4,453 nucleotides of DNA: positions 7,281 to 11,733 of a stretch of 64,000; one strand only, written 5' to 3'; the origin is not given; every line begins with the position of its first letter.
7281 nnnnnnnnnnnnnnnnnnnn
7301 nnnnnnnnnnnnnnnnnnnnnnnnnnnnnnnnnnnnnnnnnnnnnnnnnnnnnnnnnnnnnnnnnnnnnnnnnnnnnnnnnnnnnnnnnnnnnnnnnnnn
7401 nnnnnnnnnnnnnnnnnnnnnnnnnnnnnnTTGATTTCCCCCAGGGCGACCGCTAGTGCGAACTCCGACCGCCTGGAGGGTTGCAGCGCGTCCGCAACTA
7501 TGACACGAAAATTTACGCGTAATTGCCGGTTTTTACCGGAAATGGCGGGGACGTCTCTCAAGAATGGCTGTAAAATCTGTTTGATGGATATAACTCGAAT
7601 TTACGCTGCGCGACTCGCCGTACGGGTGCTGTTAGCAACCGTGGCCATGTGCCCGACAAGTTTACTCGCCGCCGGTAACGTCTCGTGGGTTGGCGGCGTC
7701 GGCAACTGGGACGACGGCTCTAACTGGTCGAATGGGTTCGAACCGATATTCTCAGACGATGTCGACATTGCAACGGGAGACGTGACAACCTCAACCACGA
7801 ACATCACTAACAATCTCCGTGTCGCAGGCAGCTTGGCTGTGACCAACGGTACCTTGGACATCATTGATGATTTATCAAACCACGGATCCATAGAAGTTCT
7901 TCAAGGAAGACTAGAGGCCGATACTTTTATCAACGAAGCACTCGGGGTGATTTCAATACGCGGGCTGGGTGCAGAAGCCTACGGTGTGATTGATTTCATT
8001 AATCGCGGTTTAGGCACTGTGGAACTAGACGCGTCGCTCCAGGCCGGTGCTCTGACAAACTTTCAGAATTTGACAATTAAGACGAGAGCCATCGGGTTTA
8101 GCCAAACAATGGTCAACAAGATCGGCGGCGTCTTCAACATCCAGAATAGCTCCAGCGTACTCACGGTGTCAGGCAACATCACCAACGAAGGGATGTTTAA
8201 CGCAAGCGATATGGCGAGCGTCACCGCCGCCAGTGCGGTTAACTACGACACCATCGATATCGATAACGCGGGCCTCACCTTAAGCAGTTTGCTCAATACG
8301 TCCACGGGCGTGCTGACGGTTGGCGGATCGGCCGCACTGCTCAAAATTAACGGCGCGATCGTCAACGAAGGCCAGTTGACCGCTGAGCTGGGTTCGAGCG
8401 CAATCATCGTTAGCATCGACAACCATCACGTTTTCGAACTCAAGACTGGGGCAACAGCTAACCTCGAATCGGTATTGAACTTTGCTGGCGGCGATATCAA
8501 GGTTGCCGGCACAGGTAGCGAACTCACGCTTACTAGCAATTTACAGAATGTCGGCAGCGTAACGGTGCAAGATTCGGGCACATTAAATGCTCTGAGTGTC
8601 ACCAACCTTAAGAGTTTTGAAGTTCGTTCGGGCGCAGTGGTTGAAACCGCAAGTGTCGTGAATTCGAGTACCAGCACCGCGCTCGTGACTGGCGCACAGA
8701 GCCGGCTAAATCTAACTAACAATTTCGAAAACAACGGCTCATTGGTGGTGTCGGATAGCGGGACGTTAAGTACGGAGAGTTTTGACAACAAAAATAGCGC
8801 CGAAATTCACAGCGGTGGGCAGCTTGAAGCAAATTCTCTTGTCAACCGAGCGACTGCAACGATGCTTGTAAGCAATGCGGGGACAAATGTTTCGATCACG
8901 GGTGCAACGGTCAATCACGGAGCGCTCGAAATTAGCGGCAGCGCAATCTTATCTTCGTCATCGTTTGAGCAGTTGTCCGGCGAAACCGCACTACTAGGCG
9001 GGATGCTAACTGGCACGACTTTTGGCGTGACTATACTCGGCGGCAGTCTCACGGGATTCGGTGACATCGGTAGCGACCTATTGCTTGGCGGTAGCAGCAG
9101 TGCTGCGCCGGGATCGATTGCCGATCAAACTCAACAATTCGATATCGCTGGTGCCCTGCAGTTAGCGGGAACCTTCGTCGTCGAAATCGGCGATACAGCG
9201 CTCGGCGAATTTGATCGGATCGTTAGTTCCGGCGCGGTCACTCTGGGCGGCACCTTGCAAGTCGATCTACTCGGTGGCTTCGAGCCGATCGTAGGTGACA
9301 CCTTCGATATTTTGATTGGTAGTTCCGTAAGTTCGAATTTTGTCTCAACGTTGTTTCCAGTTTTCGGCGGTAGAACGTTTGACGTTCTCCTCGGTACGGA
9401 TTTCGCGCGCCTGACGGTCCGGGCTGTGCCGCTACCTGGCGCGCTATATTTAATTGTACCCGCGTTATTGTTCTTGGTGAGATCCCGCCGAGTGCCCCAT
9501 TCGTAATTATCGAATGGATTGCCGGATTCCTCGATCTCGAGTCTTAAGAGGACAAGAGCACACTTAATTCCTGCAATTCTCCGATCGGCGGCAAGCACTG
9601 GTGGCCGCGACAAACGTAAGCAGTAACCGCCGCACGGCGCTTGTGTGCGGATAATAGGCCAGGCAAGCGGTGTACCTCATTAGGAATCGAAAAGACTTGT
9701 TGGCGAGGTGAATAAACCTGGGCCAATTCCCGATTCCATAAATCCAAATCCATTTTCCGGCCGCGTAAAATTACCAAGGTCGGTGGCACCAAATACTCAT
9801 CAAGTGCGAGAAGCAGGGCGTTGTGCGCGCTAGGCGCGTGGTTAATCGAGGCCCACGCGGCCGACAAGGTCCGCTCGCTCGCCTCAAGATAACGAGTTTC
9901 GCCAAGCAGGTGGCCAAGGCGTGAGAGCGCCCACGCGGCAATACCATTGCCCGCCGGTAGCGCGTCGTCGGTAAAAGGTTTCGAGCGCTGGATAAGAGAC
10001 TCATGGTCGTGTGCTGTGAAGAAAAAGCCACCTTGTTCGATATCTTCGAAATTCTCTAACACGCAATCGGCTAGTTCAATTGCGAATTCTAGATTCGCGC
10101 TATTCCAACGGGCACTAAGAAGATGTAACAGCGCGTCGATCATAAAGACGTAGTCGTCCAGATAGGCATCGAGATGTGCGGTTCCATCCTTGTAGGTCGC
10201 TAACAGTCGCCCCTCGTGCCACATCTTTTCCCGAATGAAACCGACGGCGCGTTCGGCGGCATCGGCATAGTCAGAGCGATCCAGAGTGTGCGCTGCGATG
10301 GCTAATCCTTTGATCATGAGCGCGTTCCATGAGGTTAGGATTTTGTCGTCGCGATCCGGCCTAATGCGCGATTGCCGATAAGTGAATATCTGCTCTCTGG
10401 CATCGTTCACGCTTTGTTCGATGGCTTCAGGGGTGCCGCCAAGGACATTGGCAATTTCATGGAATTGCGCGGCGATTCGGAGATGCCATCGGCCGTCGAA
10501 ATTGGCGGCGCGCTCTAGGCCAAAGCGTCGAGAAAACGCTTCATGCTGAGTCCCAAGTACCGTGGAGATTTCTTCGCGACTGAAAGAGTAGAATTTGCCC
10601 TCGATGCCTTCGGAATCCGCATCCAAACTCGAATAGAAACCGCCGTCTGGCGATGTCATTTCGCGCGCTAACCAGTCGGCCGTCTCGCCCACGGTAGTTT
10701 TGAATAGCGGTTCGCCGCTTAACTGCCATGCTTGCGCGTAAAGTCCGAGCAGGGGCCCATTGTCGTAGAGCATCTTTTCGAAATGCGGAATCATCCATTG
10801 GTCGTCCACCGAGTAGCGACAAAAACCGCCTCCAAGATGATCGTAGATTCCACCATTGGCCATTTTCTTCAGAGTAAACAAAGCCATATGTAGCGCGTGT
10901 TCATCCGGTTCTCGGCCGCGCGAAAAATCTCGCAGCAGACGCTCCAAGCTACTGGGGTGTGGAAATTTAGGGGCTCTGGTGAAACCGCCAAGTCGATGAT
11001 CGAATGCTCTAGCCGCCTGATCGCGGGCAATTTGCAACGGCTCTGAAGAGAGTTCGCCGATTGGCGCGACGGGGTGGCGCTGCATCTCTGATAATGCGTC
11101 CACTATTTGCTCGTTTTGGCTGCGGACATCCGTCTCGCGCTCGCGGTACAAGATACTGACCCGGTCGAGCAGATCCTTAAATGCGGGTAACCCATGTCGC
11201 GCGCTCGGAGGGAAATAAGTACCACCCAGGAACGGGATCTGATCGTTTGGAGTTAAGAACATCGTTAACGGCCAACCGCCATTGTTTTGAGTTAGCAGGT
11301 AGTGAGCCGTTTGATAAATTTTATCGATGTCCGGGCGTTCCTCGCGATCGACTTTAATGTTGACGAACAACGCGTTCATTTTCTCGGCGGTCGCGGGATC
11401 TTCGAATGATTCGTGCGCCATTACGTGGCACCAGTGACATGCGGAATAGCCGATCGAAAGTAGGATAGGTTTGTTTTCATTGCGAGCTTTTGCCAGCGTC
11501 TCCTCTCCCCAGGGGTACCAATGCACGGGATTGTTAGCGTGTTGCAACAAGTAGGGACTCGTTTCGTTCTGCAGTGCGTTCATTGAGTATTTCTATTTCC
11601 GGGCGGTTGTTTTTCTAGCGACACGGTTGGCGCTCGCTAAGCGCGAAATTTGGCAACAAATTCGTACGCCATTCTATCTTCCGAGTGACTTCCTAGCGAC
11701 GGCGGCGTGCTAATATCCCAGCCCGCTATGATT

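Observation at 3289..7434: Compact synthase-dependent exopolysaccharide module: YaiO-type barrel, small polytopic protein, processive GT2 and a membrane-anchored beta-helix protein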

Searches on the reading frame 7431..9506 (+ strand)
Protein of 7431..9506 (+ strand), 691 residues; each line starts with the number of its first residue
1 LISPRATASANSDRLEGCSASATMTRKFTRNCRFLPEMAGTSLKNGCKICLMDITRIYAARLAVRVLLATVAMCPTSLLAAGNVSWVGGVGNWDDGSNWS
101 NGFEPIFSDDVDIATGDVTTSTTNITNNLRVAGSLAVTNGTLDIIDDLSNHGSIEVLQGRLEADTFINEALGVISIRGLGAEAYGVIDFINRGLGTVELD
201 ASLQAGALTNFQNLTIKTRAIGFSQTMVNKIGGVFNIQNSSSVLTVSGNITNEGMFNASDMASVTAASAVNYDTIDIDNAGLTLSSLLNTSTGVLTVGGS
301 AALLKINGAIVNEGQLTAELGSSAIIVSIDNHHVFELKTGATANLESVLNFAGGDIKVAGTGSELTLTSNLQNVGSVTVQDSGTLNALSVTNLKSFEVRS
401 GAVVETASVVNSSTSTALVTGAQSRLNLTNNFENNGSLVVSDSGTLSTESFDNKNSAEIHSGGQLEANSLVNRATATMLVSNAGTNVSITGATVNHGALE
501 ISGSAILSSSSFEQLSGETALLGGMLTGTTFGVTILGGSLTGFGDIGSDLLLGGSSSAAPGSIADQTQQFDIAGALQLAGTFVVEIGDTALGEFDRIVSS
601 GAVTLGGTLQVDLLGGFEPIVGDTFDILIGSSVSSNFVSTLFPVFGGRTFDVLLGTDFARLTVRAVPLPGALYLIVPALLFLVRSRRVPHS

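Call 4: search_protein_families(library=pfam, proteins=[window:7431-9506:+], max_evalue=0.1)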
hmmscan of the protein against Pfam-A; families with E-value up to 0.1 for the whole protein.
window:7431-9506:+ (691 aa): 0 families

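Call 5: search_protein_families(library=ncbifam, proteins=[window:7431-9506:+], max_evalue=0.1)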
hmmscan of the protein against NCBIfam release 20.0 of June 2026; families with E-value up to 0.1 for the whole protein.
window:7431-9506:+ (691 aa): 0 families

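Call 46: search_solved_structures(query=window:7584-9506:+, max_evalue=1)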
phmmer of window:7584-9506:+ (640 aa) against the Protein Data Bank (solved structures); distinct sequences matched with E-value up to 1: 1.
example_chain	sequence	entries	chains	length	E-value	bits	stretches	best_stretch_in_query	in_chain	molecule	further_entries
5k2i_A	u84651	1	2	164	0.18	13.6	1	255-353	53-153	1-Cys peroxiredoxin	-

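Call 50: search_protein_families(library=ncbifam, proteins=[window:7584-9506:+], max_evalue=1)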
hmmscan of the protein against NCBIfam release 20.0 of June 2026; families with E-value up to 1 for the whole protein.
window:7584-9506:+ (640 aa): 1 family
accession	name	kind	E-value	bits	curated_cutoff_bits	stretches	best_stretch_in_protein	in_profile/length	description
NF002220.0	PRK01115.1-3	subfamily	0.12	11.9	284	1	296-386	144-236/246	DNA polymerase sliding clamp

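Call 78: find_homologous_proteins(query=window:7584-9506:+, max_evalue=0.001)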
Query window:7584-9506:+ (640 aa): 6 proteins with E <= 0.001 among 8000 candidates.
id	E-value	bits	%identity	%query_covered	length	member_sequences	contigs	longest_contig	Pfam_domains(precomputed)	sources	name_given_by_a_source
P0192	0.0e+0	1314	100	100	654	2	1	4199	-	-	-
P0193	2.7e-163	563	54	85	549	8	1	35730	-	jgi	-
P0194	2.7e-8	51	27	82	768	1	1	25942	PF03160.21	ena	-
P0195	2.3e-5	41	29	33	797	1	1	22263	-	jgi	jgi:hypothetical protein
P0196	7.4e-4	36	29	41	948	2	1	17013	-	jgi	jgi:hypothetical protein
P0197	7.9e-4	36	36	17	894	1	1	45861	-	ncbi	ncbi:MAG: GC-type dockerin domain-anchored protein [Phycisphaerales bacterium JB060]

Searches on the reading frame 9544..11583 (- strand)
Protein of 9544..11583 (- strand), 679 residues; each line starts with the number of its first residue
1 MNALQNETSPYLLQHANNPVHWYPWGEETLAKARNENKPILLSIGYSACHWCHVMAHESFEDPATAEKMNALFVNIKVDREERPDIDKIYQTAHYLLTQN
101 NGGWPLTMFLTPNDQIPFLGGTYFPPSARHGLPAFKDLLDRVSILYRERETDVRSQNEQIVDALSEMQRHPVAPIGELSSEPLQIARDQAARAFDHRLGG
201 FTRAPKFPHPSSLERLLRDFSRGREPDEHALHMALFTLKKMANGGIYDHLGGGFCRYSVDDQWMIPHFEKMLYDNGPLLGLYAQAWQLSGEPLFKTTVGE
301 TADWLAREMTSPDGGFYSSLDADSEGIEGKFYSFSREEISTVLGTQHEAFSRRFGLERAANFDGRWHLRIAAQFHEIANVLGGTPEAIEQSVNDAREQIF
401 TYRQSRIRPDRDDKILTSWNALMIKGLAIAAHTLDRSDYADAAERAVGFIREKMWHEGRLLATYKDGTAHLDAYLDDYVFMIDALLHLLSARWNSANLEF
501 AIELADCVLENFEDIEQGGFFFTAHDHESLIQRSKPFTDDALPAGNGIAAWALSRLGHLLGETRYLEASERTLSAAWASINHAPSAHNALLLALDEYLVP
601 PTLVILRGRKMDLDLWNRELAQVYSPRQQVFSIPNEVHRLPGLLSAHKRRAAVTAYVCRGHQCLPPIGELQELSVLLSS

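Call 4: search_protein_families(library=pfam, proteins=[window:9544-11583:-], max_evalue=0.1)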
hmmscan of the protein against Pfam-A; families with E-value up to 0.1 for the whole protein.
window:9544-11583:- (679 aa): 5 families
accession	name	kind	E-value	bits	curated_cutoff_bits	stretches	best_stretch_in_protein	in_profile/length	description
PF03190.21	Thioredox_DsbH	-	3.4e-71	238.9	27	1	2-164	2-162/163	Protein of unknown function, DUF255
PF13899.12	Thioredoxin_7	-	6e-08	33.2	27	1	22-112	2-83/83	Thioredoxin-like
PF08974.15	DUF1877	-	0.019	15.5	22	0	80-113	37-72/163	Domain of unknown function (DUF1877)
PF13098.12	Thioredoxin_2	-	0.026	15.3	27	1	33-113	1-85/104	Thioredoxin-like domain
PF13545.12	HTH_Crp_2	-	0.078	13.4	27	0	330-354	18-43/70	Crp-like helix-turn-helix domain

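Call 5: search_protein_families(library=ncbifam, proteins=[window:9544-11583:-], max_evalue=0.1)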
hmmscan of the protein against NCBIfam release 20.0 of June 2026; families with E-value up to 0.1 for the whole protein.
window:9544-11583:- (679 aa): 2 families
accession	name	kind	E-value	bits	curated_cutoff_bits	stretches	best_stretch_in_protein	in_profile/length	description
NF045694.1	seleno_TsoB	exception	1.3e-06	26.8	805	1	19-84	456-521/572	rhodanese/DsbD fusion-like selenoprotein TsoB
NF041199.1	trx7_PDZ_seleno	equivalog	0.05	12.5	300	1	22-87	3-69/390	Trx7/PDZ domain-containing (seleno)protein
